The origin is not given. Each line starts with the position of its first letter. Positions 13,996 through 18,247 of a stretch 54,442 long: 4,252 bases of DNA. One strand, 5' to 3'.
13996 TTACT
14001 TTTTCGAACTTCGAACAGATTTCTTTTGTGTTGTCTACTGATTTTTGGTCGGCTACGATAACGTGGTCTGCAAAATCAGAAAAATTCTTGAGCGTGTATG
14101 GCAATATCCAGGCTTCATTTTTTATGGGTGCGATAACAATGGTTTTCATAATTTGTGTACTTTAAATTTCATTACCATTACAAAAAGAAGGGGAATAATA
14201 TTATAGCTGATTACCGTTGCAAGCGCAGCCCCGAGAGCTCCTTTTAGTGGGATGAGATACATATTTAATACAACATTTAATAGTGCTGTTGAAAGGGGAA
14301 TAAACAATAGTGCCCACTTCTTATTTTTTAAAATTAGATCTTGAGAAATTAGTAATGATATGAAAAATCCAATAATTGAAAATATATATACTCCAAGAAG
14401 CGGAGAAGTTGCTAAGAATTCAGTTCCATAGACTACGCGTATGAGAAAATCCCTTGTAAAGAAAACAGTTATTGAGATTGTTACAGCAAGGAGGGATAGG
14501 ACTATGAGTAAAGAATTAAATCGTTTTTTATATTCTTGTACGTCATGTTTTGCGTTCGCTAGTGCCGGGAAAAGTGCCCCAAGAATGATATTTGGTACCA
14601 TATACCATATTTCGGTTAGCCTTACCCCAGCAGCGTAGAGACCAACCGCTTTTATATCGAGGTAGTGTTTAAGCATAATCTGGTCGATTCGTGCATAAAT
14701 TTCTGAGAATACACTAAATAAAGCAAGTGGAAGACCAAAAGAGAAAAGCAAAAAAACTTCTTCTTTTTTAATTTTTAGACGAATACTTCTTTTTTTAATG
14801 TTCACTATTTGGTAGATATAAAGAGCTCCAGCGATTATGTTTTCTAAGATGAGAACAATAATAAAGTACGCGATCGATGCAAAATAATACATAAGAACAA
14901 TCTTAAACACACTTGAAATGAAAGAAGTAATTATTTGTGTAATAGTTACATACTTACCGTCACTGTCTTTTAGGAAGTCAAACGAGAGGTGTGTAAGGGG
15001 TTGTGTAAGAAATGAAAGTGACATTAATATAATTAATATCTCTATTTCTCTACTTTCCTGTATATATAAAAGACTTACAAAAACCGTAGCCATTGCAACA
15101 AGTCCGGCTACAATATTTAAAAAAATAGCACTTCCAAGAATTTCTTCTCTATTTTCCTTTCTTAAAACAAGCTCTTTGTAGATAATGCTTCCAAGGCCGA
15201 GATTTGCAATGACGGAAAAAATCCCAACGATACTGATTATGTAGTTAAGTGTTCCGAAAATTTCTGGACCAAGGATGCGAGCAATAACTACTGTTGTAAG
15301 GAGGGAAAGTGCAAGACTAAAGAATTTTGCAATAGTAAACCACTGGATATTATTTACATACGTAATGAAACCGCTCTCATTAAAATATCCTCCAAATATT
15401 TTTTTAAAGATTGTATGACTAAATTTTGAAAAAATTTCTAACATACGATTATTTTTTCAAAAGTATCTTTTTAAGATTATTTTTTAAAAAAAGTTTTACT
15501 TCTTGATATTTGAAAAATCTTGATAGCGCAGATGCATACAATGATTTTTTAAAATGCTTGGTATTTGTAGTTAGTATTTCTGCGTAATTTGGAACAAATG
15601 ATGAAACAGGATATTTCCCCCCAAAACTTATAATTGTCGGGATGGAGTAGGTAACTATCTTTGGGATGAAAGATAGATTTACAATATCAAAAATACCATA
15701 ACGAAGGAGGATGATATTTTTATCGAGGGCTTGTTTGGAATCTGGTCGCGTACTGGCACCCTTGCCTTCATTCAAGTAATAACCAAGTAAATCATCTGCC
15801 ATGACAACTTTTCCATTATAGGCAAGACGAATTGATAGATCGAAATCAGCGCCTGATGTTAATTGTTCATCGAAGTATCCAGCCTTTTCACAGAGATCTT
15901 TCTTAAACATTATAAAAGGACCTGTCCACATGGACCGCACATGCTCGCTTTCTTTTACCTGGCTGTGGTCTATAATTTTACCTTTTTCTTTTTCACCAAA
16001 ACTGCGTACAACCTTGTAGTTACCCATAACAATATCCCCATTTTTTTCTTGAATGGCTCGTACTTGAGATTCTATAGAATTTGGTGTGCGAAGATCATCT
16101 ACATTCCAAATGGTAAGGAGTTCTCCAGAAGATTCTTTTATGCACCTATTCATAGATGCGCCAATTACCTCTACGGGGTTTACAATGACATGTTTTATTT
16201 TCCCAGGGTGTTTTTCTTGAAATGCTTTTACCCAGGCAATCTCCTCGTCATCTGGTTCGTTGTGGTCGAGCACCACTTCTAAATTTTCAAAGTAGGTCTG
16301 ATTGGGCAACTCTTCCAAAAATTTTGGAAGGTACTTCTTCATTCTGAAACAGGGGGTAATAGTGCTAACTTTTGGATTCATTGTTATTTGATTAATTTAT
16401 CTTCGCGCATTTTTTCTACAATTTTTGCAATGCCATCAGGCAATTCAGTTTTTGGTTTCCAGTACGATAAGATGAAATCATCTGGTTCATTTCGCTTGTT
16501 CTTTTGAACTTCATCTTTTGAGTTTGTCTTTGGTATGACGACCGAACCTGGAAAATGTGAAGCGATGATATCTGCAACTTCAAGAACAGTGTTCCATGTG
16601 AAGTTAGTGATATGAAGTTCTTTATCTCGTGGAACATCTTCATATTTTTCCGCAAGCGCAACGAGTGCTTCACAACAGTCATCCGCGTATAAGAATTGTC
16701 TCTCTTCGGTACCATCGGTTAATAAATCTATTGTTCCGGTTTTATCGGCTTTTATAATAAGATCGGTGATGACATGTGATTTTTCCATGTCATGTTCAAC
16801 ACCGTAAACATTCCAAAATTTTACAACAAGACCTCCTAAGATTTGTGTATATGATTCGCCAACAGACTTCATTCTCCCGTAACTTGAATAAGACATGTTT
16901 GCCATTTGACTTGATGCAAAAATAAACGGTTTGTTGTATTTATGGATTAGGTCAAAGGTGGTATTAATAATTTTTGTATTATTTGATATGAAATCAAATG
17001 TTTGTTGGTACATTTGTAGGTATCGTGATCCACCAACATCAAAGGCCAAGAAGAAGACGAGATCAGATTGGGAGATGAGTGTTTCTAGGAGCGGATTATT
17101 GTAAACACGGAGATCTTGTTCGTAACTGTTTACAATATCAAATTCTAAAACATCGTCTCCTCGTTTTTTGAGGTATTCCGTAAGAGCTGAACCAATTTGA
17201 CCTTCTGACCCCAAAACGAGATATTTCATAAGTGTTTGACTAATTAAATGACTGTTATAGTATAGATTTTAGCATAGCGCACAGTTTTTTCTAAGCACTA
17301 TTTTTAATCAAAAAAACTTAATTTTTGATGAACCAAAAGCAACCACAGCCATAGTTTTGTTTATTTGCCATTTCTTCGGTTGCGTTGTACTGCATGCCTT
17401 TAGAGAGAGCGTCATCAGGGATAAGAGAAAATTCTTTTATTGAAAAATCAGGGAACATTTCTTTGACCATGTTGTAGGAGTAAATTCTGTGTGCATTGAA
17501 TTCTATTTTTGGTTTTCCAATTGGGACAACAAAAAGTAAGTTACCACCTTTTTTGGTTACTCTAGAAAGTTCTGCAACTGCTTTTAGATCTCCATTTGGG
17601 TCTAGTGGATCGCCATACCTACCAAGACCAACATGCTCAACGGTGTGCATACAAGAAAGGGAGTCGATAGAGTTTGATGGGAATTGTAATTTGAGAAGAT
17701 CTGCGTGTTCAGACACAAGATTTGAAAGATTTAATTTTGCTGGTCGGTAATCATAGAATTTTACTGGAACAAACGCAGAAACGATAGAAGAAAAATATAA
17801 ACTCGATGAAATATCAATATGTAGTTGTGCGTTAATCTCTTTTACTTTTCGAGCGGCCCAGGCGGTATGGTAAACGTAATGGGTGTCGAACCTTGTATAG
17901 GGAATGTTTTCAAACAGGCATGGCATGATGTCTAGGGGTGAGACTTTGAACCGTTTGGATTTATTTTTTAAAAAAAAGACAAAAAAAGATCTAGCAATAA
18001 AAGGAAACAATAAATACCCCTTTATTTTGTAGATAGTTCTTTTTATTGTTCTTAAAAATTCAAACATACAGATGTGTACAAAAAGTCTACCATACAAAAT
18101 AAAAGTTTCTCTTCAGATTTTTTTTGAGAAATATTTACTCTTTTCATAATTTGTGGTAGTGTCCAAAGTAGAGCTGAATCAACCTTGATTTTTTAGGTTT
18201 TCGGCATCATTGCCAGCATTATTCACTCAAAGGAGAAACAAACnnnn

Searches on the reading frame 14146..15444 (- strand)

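Call 3: search_protein_families(library=pfam, proteins=[window:14146-15444:-])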
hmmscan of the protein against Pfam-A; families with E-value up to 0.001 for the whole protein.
window:14146-15444:- (432 aa): 2 families
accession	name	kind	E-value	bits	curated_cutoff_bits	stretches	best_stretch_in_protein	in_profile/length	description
PF01943.22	Polysacc_synt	-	5.9e-29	101.8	28.2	1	31-297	3-272/274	Polysaccharide biosynthesis protein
PF13440.11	Polysacc_synt_3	-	1.5e-26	93.8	23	1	53-347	1-292/293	Polysaccharide biosynthesis protein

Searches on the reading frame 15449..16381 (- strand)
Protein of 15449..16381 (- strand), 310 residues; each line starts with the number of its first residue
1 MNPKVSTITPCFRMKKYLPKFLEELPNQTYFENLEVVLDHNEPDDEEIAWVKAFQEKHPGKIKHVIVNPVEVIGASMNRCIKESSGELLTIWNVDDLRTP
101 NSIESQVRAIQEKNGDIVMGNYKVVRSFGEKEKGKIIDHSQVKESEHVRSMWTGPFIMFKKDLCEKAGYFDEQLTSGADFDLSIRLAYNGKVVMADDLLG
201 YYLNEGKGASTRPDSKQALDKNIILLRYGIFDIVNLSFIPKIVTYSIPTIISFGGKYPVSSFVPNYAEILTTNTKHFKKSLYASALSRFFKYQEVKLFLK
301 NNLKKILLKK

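Call 3: search_protein_families(library=pfam, proteins=[window:15449-16381:-])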
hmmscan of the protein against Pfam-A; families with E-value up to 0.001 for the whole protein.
window:15449-16381:- (310 aa): 3 families
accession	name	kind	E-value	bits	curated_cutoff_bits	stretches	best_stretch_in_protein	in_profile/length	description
PF00535.33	Glycos_transf_2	-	3.9e-13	50.1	23.3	1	6-129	1-122/168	Glycosyl transferase family 2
PF13641.12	Glyco_tranf_2_3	-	1.3e-06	29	27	1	3-119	1-120/230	Glycosyltransferase like family 2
PF10111.15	Glyco_tranf_2_2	-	4.9e-05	23.4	27.3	0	11-194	5-209/276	Glycosyltransferase like family 2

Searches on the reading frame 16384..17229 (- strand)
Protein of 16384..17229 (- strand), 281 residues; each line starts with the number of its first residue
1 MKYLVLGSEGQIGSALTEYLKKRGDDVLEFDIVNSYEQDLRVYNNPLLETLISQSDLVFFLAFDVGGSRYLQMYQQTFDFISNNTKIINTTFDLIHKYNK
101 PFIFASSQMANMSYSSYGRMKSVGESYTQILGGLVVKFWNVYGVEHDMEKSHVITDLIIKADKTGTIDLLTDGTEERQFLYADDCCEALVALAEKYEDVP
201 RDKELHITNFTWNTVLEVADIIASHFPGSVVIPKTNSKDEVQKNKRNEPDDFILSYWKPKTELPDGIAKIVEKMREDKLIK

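Call 3: search_protein_families(library=pfam, proteins=[window:16384-17229:-])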
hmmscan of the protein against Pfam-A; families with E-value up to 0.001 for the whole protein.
window:16384-17229:- (281 aa): 4 families
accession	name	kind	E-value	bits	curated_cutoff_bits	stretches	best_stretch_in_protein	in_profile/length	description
PF01370.27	Epimerase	-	4.9e-22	79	20.9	1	4-202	2-234/240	NAD dependent epimerase/dehydratase family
PF16363.11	GDP_Man_Dehyd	-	1.6e-06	28.2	27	0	4-35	1-32/332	GDP-mannose 4,6 dehydratase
PF04321.23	RmlD_sub_bind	-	0.00017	21.2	27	0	1-30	1-30/287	RmlD substrate binding domain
PF24692.1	DUF7659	-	0.00055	20.4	27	0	96-206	14-126/135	Family of unknown function (DUF7659)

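Call 4: search_protein_families(library=ncbifam, proteins=[window:16384-17229:-])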
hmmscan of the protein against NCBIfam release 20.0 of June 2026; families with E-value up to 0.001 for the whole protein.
window:16384-17229:- (281 aa): 6 families
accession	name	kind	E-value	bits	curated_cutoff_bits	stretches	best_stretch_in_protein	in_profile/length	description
NF047922.1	GDPFucSynFcl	equivalog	2.1e-12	47.1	500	1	140-273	163-300/308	GDP-L-fucose synthase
TIGR02197.1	heptose_epim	equivalog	9.7e-06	25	274.6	0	136-195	165-232/316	ADP-glyceromanno-heptose 6-epimerase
NF008872.0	PRK11908.1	equivalog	3.3e-05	23.1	294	0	150-222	194-267/349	bifunctional UDP-4-keto-pentose/UDP-xylose synthase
TIGR01181.1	dTDP_gluc_dehyt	equivalog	5.2e-05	22.5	365.1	1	132-271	172-308/321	dTDP-glucose 4,6-dehydratase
TIGR04180.1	EDH_00030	hypoth_equivalog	0.00025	20.2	475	0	4-37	2-35/297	NAD-dependent 4,6-dehydratase LegB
NF047837.1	UDPAcbARedWbcJ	equivalog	0.00028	19.9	500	1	1-131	1-117/372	UDP-2-acetamido-2,6-beta-L-arabino-hexul-4-ose reductase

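Call 80: search_solved_structures(query=window:16384-17229:-, max_evalue=0.001)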
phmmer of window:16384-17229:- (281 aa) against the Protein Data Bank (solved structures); distinct sequences matched with E-value up to 0.001: 10.
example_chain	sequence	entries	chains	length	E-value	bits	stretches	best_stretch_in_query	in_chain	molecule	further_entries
4lk3_A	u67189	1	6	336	1.8e-07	34.4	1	135-276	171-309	UDP-glucuronic acid decarboxylase 1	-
4gll_A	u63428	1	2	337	1.9e-07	34.3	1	135-276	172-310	UDP-glucuronic acid decarboxylase 1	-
4m55_A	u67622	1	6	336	2e-07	34.3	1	135-276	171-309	UDP-glucuronic acid decarboxylase 1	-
2b69_A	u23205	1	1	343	2.1e-07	34.2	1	135-276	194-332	UDP-glucuronate decarboxylase 1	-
3aw9_A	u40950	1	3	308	2.1e-07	34.2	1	115-224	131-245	NAD-dependent epimerase/dehydratase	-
3icp_A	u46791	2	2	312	2.3e-07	34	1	115-224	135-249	NAD-dependent epimerase/dehydratase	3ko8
8rdg_A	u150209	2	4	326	8.6e-05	25.6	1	125-227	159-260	SDR family NAD(P)-dependent oxidoreductase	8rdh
8rdi_A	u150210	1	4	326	8.9e-05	25.6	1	124-227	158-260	SDR family NAD(P)-dependent oxidoreductase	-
6pmh_A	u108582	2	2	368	0.00018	24.6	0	114-231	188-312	UDP-glucose 4-epimerase related protein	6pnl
6bwl_A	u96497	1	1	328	0.00046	23.2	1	129-275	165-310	Pal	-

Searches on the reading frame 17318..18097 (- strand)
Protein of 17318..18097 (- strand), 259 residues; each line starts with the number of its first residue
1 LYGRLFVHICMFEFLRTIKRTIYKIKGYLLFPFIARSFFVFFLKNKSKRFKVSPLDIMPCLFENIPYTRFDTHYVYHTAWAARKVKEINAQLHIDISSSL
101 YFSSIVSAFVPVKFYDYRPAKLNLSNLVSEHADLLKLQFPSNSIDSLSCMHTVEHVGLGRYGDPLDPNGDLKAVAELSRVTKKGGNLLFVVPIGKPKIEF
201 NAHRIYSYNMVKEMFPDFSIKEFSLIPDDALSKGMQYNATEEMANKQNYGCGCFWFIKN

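Call 3: search_protein_families(library=pfam, proteins=[window:17318-18097:-])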
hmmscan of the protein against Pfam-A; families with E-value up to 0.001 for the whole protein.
window:17318-18097:- (259 aa): 2 families
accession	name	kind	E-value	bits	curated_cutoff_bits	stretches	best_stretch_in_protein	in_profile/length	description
PF03269.20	DUF268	-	1.4e-17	64.6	25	1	141-219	60-138/176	Caenorhabditis protein of unknown function, DUF268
PF08241.18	Methyltransf_11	-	2.5e-06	28.5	21.2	1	129-189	46-95/95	Methyltransferase domain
